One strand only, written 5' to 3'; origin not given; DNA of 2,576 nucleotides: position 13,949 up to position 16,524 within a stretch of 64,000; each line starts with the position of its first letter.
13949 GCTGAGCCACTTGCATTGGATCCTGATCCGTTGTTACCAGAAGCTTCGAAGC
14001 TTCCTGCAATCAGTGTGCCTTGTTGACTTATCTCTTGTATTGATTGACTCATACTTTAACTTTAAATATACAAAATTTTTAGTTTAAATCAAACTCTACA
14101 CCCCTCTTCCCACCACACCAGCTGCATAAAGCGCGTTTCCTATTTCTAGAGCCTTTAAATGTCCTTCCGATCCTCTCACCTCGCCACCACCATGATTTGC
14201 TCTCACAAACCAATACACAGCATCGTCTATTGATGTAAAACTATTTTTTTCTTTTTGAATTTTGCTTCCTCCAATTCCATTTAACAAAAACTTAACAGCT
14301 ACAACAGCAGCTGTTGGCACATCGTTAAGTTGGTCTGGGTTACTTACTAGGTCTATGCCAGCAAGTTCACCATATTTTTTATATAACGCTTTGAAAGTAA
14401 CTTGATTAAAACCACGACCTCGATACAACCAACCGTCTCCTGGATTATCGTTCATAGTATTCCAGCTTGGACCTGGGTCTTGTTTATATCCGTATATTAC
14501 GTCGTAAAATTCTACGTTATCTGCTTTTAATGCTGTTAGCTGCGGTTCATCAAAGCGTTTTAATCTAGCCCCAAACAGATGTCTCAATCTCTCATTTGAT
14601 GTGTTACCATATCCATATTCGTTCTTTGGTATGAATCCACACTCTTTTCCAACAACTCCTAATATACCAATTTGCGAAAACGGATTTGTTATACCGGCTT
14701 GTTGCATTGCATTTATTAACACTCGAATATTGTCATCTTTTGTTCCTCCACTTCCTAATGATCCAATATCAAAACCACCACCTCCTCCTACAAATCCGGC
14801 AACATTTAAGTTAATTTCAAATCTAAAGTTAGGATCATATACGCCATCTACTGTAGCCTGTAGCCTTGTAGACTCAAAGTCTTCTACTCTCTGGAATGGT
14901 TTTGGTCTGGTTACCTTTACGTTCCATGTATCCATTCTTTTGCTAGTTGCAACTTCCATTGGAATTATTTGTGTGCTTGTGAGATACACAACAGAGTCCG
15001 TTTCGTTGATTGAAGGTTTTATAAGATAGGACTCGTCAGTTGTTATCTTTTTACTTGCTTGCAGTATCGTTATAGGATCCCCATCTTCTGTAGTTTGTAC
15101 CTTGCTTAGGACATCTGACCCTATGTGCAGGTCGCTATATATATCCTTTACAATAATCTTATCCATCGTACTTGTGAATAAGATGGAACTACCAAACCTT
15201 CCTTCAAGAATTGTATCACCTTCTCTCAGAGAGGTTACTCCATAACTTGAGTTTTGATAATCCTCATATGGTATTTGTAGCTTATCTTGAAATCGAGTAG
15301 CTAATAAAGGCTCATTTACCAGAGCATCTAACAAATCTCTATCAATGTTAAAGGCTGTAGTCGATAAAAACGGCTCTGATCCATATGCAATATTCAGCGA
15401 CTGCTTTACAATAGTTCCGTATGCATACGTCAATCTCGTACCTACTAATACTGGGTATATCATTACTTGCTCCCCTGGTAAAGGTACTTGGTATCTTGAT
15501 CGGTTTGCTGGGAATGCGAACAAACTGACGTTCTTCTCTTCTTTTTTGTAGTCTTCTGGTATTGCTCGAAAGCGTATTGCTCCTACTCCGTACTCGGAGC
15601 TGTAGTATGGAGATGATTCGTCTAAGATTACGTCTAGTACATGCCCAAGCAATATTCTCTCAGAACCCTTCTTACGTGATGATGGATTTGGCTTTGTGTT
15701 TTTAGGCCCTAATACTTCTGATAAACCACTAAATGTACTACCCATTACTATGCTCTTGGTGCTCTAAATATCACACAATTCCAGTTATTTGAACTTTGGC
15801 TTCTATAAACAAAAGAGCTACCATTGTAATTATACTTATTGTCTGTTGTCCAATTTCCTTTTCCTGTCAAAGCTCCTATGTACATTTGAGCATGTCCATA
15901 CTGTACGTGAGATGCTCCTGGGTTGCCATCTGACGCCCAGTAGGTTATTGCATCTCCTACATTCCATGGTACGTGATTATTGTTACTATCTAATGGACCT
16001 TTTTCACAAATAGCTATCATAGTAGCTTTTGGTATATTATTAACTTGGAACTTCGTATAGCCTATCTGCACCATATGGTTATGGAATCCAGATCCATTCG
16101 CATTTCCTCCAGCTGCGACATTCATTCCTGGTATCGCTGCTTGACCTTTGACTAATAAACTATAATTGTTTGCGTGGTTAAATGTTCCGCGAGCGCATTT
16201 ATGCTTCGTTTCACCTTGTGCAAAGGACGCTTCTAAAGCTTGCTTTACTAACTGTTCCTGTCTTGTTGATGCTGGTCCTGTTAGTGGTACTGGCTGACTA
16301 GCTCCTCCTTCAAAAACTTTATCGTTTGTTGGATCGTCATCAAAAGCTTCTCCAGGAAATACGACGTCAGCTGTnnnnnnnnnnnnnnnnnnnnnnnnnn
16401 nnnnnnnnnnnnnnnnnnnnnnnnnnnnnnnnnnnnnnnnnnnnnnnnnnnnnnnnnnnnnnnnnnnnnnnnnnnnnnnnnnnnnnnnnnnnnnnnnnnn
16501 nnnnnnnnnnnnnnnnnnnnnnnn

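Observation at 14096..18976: Three tandem paralogous tail proteins with a shared N-terminal module and three different peptidoglycan-hydrolase C-termini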

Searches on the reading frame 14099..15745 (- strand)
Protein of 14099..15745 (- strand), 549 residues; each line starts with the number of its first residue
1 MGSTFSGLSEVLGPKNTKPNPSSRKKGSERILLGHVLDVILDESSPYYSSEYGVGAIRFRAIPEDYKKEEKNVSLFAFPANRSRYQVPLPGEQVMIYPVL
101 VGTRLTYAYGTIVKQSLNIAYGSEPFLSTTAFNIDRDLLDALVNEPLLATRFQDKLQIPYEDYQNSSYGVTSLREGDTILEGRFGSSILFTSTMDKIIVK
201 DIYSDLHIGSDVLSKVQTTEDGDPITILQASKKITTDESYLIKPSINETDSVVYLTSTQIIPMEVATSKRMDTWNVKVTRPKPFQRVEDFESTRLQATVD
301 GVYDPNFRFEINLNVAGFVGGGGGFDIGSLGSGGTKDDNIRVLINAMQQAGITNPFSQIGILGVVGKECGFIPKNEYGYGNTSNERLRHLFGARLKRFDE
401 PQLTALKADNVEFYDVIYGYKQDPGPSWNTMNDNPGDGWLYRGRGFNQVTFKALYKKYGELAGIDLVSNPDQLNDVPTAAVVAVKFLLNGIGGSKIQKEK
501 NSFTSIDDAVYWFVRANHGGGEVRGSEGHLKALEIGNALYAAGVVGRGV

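Call 4: search_protein_families(library=pfam, proteins=[window:14099-15745:-], max_evalue=0.1)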
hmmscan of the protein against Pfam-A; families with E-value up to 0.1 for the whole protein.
window:14099-15745:- (549 aa): 1 family
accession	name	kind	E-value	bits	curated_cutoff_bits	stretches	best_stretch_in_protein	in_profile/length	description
PF00182.24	Glyco_hydro_19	-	0.011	16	25.5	1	437-480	103-146/232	Chitinase class I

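Call 5: search_protein_families(library=phrogs, proteins=[window:14099-15745:-], max_evalue=0.01)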
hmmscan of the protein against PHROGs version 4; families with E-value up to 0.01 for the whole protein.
window:14099-15745:- (549 aa): 5 families
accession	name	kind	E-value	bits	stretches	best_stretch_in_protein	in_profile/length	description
phrog_181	-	lysis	9e-21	75.5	1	343-486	355-487/769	endolysin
phrog_26317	-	unknown function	4.3e-11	43.8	1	432-487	20-75/119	-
phrog_3201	-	tail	1.8e-10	40.1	1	334-486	2016-2164/2408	tail fiber protein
phrog_29753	-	unknown function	1.9e-05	25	1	441-488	277-324/374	-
phrog_14712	-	moron, auxiliary metabolic gene and host takeover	0.0092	16.2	0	432-486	84-144/322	chitinase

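Call 85: search_protein_families(library=ncbifam, proteins=[window:14099-15745:-], max_evalue=0.5)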
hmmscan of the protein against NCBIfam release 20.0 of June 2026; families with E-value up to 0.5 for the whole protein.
window:14099-15745:- (549 aa): 0 families

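Call 109: list_cluster_members(proteins=[window:14099-15745:-, window:15751-17370:-, window:17375-18976:-, window:13135-14052:-])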
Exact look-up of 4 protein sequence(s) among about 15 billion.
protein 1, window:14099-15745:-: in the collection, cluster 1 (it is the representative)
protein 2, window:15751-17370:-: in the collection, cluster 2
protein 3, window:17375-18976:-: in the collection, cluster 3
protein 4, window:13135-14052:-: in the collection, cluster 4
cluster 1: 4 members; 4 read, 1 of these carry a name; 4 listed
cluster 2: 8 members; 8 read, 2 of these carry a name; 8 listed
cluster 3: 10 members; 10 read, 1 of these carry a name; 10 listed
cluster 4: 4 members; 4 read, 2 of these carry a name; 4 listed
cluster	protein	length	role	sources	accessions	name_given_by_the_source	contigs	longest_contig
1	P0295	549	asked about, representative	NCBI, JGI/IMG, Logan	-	predicted chitinase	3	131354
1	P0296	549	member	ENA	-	-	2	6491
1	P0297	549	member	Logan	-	-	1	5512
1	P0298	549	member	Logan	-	-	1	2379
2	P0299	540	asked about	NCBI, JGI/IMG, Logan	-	hypothetical protein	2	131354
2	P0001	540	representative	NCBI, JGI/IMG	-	-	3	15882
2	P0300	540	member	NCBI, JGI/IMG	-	hypothetical protein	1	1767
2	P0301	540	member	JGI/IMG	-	-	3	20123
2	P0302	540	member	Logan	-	-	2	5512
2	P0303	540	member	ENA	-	-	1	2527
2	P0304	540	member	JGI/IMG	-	-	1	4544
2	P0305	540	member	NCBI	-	-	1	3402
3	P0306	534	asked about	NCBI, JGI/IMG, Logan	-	hypothetical protein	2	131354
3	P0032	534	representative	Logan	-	-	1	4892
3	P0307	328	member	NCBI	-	-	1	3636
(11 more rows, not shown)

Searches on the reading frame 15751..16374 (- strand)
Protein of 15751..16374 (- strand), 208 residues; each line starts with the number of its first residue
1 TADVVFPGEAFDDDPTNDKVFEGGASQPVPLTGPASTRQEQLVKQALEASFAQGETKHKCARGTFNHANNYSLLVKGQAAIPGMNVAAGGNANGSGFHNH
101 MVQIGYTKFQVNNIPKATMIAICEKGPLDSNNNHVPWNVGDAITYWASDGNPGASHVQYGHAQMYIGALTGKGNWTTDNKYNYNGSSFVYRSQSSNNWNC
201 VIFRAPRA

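Call 26: search_protein_families(library=pfam, max_evalue=1, proteins=[window:15751-16374:-])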
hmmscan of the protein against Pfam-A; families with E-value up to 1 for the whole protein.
seq(208 aa): 0 families

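Call 27: search_solved_structures(query=window:15751-16374:-, max_evalue=10)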
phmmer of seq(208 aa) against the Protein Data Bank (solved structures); distinct sequences matched with E-value up to 10: 9.
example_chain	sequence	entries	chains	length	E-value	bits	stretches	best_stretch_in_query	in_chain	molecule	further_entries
11he_32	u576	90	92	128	1.2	12.3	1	74-126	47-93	Large ribosomal subunit protein eL32 | eL32 | Ribosomal protein eL32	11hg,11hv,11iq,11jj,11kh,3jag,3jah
7nwh_e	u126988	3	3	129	1.3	12.2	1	74-126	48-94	Ribosomal protein L32 | Large ribosomal subunit protein eL32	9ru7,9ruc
9rua_Le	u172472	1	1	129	1.3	12.2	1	74-126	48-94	Large ribosomal subunit protein eL32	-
6gz3_Ae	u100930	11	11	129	1.3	12.2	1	74-126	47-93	ribosomal protein eL32 | 60S ribosomal protein L32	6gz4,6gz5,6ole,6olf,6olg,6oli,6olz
9q7q_e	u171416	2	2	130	1.3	12.2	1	74-126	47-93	60S ribosomal protein L32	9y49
9y4g_Ce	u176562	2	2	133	1.3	12.2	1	74-126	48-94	60S ribosomal protein L32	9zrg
6hcm_e3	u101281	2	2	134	1.4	12.1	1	74-126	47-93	eL32 | 60S ribosomal protein L32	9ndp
22tu_Le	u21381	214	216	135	1.4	12.1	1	74-126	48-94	60S ribosomal protein L32 | Ribosomal protein eL32 | eL32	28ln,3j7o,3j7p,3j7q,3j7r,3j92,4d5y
7obr_e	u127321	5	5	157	1.9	11.7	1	74-126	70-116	eL32 | 60S ribosomal protein L32 | Ribosomal protein L32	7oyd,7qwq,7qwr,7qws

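Call 50: find_homologous_proteins(query=window:15751-16314:-, max_evalue=0.001)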
Query window:15751-16314:- (188 aa): 3 proteins with E <= 0.001 among 296 candidates.
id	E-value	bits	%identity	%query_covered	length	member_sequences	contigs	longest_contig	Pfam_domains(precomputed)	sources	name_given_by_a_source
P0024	6.3e-104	364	84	100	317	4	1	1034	-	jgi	-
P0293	6.4e-69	250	80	72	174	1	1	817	-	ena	-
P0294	3.1e-35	140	41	99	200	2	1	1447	-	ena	-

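Call 85: search_protein_families(library=ncbifam, proteins=[P0294], max_evalue=0.5)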
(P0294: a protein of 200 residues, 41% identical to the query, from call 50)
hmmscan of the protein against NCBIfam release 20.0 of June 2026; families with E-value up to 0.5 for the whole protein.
P0294 (200 aa): 0 families
